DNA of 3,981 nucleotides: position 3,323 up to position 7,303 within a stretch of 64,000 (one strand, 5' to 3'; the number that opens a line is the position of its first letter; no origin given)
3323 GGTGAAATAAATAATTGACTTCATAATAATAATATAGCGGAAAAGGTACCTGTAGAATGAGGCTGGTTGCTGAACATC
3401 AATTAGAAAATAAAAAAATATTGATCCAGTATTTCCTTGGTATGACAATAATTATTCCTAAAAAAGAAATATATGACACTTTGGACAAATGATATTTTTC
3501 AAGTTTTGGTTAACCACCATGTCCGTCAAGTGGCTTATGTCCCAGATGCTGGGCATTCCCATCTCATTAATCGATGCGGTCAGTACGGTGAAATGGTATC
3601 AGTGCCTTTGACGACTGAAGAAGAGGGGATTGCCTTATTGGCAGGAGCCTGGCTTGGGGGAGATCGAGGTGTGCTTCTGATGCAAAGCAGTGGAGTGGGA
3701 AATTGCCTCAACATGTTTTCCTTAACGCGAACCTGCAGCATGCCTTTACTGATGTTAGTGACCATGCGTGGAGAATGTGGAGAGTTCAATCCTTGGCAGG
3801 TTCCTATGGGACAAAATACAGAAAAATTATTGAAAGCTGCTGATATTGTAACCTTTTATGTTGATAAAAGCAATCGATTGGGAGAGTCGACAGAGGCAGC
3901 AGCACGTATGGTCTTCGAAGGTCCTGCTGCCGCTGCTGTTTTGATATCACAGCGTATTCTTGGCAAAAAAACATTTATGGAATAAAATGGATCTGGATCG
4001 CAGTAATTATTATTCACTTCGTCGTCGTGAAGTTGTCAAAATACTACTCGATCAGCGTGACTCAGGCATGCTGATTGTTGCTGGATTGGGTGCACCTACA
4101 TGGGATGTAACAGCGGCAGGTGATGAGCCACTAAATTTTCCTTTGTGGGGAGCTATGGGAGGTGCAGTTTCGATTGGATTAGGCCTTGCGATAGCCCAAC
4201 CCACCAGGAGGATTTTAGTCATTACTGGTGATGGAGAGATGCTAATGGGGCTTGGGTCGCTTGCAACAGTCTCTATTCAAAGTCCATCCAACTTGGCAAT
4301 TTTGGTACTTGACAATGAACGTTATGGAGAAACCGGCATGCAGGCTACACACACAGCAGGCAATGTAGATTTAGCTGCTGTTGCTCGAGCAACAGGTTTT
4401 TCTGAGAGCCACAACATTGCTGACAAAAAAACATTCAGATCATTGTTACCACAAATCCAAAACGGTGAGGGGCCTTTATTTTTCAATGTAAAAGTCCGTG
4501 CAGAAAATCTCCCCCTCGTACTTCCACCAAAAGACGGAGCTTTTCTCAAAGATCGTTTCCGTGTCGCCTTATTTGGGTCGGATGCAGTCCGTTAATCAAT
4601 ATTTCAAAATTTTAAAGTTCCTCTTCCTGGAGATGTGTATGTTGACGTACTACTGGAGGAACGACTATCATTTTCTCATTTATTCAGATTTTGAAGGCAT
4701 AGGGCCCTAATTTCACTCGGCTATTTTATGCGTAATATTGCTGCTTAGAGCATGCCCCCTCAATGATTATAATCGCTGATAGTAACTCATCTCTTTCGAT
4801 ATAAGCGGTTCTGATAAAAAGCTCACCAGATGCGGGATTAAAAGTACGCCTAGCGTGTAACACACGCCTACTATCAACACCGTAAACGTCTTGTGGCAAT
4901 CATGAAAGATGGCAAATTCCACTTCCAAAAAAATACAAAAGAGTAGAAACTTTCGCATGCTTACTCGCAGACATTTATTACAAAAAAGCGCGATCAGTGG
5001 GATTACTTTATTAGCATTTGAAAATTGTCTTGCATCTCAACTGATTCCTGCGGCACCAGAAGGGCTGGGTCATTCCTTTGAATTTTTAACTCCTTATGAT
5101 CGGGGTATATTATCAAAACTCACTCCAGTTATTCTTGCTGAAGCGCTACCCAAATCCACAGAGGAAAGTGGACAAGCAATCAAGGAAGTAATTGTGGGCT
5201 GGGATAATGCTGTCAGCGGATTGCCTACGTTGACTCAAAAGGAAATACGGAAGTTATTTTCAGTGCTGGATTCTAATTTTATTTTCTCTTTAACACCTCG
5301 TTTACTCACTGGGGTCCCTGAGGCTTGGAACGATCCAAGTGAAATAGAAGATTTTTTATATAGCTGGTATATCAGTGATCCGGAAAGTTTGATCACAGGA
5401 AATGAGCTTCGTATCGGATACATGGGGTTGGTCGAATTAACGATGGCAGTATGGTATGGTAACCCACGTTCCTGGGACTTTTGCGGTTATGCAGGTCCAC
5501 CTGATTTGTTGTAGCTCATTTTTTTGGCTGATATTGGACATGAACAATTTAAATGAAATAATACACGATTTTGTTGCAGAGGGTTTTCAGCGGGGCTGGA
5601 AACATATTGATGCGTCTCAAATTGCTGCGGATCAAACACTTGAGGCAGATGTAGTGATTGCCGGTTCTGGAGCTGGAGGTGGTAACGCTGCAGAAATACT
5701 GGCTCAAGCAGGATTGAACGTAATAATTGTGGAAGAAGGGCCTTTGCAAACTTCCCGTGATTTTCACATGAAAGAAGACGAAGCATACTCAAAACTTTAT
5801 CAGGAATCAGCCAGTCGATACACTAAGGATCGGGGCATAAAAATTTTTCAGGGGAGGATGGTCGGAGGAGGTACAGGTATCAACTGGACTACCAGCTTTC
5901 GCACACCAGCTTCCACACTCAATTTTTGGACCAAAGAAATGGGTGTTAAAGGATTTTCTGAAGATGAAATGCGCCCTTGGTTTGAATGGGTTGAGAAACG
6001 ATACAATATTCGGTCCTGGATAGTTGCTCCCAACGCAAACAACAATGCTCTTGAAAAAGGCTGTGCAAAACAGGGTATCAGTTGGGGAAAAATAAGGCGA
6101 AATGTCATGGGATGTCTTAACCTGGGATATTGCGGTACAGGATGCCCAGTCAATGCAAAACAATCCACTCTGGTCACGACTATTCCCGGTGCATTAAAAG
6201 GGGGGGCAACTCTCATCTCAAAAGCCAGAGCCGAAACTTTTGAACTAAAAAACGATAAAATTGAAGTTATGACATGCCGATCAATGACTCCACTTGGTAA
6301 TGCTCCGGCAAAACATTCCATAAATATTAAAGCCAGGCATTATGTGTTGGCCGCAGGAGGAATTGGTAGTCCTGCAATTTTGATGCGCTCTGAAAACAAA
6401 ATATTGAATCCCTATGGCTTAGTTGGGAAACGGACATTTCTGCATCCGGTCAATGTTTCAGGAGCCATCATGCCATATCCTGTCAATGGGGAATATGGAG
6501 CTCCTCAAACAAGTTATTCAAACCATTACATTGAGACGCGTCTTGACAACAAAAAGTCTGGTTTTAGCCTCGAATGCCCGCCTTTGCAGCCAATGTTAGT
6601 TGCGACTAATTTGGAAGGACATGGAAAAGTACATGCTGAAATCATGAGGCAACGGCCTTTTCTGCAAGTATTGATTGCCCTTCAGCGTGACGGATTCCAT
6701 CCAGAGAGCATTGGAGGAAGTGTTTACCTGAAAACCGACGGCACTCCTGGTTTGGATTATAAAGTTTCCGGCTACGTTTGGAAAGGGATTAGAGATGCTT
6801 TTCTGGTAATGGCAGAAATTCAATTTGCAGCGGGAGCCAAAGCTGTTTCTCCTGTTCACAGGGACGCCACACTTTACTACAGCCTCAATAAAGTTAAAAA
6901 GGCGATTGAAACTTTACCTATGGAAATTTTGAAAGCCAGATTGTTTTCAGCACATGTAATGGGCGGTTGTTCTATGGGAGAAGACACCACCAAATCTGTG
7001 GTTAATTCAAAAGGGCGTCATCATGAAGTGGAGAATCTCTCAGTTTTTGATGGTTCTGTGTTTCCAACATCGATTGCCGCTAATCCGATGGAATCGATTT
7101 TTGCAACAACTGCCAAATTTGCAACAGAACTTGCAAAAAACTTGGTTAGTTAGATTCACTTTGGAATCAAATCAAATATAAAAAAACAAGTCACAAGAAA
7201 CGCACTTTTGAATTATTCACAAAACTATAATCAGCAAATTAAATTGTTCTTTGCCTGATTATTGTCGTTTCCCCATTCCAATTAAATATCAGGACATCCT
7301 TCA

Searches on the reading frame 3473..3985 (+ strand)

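Call 52: search_protein_families(library=ncbifam, proteins=[window:3473-3985:+], max_evalue=0.001)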
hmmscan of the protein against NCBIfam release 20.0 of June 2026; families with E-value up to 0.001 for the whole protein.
window:3473-3985:+ (170 aa): 2 families
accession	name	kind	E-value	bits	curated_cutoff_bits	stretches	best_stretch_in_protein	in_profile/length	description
TIGR03845.1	sulfopyru_alph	equivalog_domain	9.6e-32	110.1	147.95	1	7-161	3-158/160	sulfopyruvate decarboxylase subunit alpha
TIGR03297.1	Ppyr-DeCO2ase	equivalog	8.5e-18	64.5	312.5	1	19-165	4-157/360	phosphonopyruvate decarboxylase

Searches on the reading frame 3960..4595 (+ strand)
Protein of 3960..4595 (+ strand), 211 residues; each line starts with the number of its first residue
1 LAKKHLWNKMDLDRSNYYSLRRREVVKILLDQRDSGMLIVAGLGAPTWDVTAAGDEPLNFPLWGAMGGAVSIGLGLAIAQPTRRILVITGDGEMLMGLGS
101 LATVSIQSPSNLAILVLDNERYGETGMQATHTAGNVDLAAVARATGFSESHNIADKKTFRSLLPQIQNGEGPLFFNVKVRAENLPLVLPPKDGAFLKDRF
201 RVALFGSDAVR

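Call 52: search_protein_families(library=ncbifam, proteins=[window:3960-4595:+], max_evalue=0.001)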
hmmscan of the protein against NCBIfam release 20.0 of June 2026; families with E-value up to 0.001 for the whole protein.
window:3960-4595:+ (211 aa): 33 families (the best 25 are shown)
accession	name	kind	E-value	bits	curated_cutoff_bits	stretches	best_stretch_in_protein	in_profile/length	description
TIGR03846.1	sulfopy_beta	equivalog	7.2e-42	143.3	221.5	1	22-201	1-178/182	sulfopyruvate decarboxylase subunit beta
NF004813.0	PRK06163.1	equivalog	1e-40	139.6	240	1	13-201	6-193/202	hypothetical protein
TIGR03297.1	Ppyr-DeCO2ase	equivalog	4e-34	118.2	312.5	1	12-183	162-338/360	phosphonopyruvate decarboxylase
NF005470.0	PRK07064.1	equivalog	1.6e-09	37.4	495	1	60-134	403-477/552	thiamine pyrophosphate-binding protein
NF005114.0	PRK06546.1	equivalog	2.1e-09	36.4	893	1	63-191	407-539/578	pyruvate dehydrogenase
NF006524.0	PRK08978.1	equivalog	3.6e-09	35.4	738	1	63-189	400-536/548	acetolactate synthase 2 catalytic subunit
TIGR04377.1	myo_inos_iolD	equivalog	3.8e-09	35.7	715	1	63-123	439-498/616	3D-(3,5/4)-trihydroxycyclohexane-1,2-dione acylhydrolase (decyclizing)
TIGR03393.1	indolpyr_decarb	equivalog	5.4e-09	35.3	946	1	59-133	399-470/539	indolepyruvate decarboxylase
NF006052.0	PRK08199.1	subfamily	7.2e-09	34.5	539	1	61-183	412-541/559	thiamine pyrophosphate protein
NF006016.1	PRK08155.1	equivalog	2.6e-08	32.7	870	1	63-189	408-544/554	acetolactate synthase large subunit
NF006591.0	PRK09124.1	equivalog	6.4e-08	31.3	792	1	63-191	407-539/574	ubiquinone-dependent pyruvate dehydrogenase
NF006122.0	PRK08266.1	subfamily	1.6e-07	30.2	571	1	64-182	402-527/543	hypothetical protein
NF005712.0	PRK07524.1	subfamily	3.7e-07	29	500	1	63-180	407-530/536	5-guanidino-2-oxopentanoate decarboxylase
TIGR00118.1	acolac_lg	equivalog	8.6e-07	27.8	538.35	1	64-189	410-546/557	biosynthetic-type acetolactate synthase large subunit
NF006187.0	PRK08322.1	equivalog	1.7e-06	26.8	509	1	65-179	408-528/548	acetolactate synthase large subunit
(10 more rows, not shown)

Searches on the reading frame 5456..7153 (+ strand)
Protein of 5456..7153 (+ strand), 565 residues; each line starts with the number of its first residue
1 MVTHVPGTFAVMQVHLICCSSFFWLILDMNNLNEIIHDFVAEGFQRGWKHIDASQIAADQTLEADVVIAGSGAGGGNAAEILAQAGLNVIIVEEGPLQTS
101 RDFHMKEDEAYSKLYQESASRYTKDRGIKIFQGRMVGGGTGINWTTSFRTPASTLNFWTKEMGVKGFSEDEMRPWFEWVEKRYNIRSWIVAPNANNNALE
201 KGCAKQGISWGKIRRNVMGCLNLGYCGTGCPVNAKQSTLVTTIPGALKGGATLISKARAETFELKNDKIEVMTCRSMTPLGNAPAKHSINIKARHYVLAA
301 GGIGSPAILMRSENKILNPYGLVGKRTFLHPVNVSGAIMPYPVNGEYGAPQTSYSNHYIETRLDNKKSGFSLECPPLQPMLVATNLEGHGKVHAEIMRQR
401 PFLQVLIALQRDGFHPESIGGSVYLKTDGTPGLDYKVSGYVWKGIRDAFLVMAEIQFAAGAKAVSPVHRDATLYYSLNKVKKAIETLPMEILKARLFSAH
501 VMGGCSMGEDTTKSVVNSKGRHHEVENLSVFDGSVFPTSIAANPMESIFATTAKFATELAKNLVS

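Call 52: search_protein_families(library=ncbifam, proteins=[window:5456-7153:+], max_evalue=0.001)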
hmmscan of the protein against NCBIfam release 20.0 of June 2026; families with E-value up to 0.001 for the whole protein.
window:5456-7153:+ (565 aa): 10 families
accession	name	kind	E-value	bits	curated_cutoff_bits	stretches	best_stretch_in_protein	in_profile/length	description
NF058674.1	CholsOxChoxAB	equivalog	2e-16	59.6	850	1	487-553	460-526/535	cholesterol oxidase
NF002550.0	PRK02106.1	subfamily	3.9e-15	55.4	605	2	62-183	4-135/563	choline dehydrogenase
TIGR04542.1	GMC_mycofac_2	equivalog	7e-15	55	400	2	491-558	362-424/425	mycofactocin system GMC family oxidoreductase MftG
TIGR03970.1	mycofact_MftG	equivalog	3.9e-14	52.5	387.45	1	481-550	406-477/487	mycofactocin dehydrogenase MftG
TIGR01810.1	betA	equivalog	4.3e-12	45.5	732.1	2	65-183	1-129/532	choline dehydrogenase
TIGR02462.1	pyranose_ox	equivalog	2.5e-10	39.9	544.9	1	499-561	483-545/548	pyranose oxidase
NF038210.1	GMC_mycofac_3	equivalog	2.4e-08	33.3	300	0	66-158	1-92/418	mycofactocin system GMC family oxidoreductase MftG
TIGR00292.1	TIGR00292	equivalog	0.00018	20.8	148.3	1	59-94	17-52/254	sulfide-dependent adenosine diphosphate thiazole synthase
TIGR02032.1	GG-red-SF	subfamily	0.00027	20.7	158.8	1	65-95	2-32/297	geranylgeranyl reductase family protein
NF004789.0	PRK06134.1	subfamily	0.00089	17.9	747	1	55-95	4-44/581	FAD-dependent oxidoreductase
